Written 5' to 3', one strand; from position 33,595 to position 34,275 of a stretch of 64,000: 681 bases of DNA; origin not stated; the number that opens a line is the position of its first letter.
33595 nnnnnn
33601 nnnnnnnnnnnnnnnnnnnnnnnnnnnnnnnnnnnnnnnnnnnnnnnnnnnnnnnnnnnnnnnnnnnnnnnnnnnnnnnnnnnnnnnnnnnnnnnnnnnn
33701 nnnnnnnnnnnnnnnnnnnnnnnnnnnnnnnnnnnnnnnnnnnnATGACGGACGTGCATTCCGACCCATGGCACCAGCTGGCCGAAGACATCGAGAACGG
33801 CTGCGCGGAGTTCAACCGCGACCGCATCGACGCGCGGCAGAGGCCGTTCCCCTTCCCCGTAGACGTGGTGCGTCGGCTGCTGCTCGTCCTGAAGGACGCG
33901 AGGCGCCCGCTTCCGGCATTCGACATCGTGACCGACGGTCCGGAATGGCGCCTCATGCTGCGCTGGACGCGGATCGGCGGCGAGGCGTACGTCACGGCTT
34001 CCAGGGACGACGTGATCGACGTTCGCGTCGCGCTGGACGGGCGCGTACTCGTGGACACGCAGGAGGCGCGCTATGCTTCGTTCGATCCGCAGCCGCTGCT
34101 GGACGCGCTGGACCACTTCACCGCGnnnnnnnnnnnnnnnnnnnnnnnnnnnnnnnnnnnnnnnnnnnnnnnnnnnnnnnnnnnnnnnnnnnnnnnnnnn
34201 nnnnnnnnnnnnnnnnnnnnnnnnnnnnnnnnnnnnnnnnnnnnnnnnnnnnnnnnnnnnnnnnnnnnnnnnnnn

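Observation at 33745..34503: Peptidyl-tRNA hydrolase (PTH2-type) fused to an unknown 130 aa N-terminal domain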

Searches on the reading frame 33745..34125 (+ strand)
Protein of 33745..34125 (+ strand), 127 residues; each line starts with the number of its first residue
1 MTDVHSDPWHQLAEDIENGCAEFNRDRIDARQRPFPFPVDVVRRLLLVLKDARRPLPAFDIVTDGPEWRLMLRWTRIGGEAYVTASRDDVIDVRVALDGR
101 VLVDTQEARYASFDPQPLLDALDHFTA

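Call 36: search_protein_representatives(alignment_id=A4)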
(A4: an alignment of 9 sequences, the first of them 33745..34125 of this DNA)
Query: 9 sequences, 131 profile positions. Proteins with E-value up to 0.001 (for the whole library): 11; up to 1e-10: 2; up to 1e-30: 1. The best 11 are listed.
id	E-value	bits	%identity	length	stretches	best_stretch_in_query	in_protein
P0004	1.2e-43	164.7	-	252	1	2-131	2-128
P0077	8.7e-15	71.3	-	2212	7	55-90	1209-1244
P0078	1.7e-07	47.7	-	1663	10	58-85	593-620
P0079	4.9e-07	46.3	-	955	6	59-95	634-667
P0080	3.5e-05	40.3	-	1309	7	72-100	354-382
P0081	3.9e-05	40.1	-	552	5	25-83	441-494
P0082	8.8e-05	39.0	-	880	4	49-80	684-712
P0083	1.5e-04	38.2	-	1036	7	59-85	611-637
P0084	2.6e-04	37.4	-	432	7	52-83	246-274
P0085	3.7e-04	37.0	-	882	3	24-82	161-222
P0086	5.3e-04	36.5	-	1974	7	65-87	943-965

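Call 37: find_related_loci(query=A4, collection=viral_contigs, flank=10000)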
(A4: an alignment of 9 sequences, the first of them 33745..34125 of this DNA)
Query A4 (127 aa) in viral_contigs; peptide patterns used: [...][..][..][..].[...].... (x = any residue, [..] = any of these).
30 stretches matched a pattern, but none encodes a relative of the query by tblastn (E <= 1e-3).

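Call 47: predict_structure(alignment_id=A4)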
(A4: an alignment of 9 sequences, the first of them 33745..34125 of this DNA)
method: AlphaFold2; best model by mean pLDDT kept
length: 127 residues; sequences in the alignment: 9
mean_pLDDT: 91.7   pTM: 0.84
mean pLDDT of the five models: 91.7, 91.1, 91.0, 89.4, 89.3
residues with pLDDT >= 90: 110; 70-90: 10; 50-70: 4; < 50: 3
segments of 3 or more residues with pLDDT < 50: 1-3
pLDDT, mean of each block of 10 residues (from residue 1): 69 96 96 93 96 95 90 94 95 95 94 94 82
secondary structure, 60 per line:
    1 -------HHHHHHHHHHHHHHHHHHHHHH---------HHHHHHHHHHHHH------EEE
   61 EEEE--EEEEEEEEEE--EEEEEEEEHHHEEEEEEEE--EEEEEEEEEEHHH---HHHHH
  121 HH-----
elements in order: H8-29 H39-51 E58-64 E67-76 E79-86 E90-97 E100-109 H116-122

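Call 55: fold_search(model_id=the predicted structure, library=viral)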
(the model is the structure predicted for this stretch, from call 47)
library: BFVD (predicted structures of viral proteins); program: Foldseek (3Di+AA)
matches with E <= 10: 928; with E <= 0.001: 0
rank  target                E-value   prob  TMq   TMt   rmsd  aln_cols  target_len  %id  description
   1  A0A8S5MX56            2.2e-02  0.75  0.34  0.26  10.8       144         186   17  Uncharacterized protein [Siphoviridae sp. ctio73]
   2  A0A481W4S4            2.6e-02  0.77  0.25  0.28  14.3        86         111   12  Uncharacterized protein [Pseudomonas phage Psa21]
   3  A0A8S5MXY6            3.4e-02  0.94  0.37  0.44   5.3        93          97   14  Uncharacterized protein [Siphoviridae sp. ctuUw41]
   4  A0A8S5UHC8            4.6e-02  0.94  0.39  0.40   5.2        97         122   11  Uncharacterized protein [Siphoviridae sp. ct0eR1]
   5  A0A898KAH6            5.4e-02  0.97  0.40  0.35   3.9        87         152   11  (no name in the UniProt tables at hand)
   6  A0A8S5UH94            6.1e-02  0.66  0.31  0.35   7.2        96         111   19  Uncharacterized protein [Siphoviridae sp. ct0eR1]
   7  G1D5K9                8.2e-02  0.98  0.34  0.54   3.2        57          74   14  Uncharacterized protein [Mycobacterium phage Rey]
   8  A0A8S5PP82            9.2e-02  0.41  0.33  0.25  14.0       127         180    7  Uncharacterized protein [Myoviridae sp. ctwwN25]
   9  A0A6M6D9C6            1.3e-01  0.90  0.43  0.50   4.6       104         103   13  (no name in the UniProt tables at hand)
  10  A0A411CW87            1.4e-01  0.87  0.30  0.39   3.2        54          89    9  (no name in the UniProt tables at hand)
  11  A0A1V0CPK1            1.4e-01  0.60  0.31  0.23   7.3        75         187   12  (no name in the UniProt tables at hand)
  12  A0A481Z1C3            1.6e-01  0.75  0.39  0.40   4.9        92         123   10  Uncharacterized protein [Pithovirus LCPAC001]
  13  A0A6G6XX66            1.6e-01  0.69  0.37  0.36   5.5        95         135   13  (no name in the UniProt tables at hand)
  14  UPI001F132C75         1.6e-01  0.60  0.30  0.23  16.7        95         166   15  (no name look-up for this kind of identifier)
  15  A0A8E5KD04            1.6e-01  0.15  0.16  0.22  13.1        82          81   11  Uncharacterized protein [Silviavirus remus]
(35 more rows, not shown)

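Call 75: search_solved_structures(query=A4, max_evalue=10)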
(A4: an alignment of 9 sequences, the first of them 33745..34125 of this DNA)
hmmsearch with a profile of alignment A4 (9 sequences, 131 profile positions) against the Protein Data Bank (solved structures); distinct sequences matched with E-value up to 10: 0.

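Call 76: search_protein_families(library=pfam, alignment_id=A4, max_evalue=10)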
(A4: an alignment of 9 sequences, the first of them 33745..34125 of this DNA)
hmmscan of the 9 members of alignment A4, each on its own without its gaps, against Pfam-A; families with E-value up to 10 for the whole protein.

A. member 1, window:33745-34125:+ (127 aa): 0 families

B. families by the number of members that match (of 9 scanned): 3 families
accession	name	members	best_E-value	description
PF13407.12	Peripla_BP_4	1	0.099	Periplasmic binding protein domain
PF20904.2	ExsD_M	1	0.21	Antiactivator protein ExsD helical hairpin domain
PF23862.1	CdsD_C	1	0.25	CdsD C-terminal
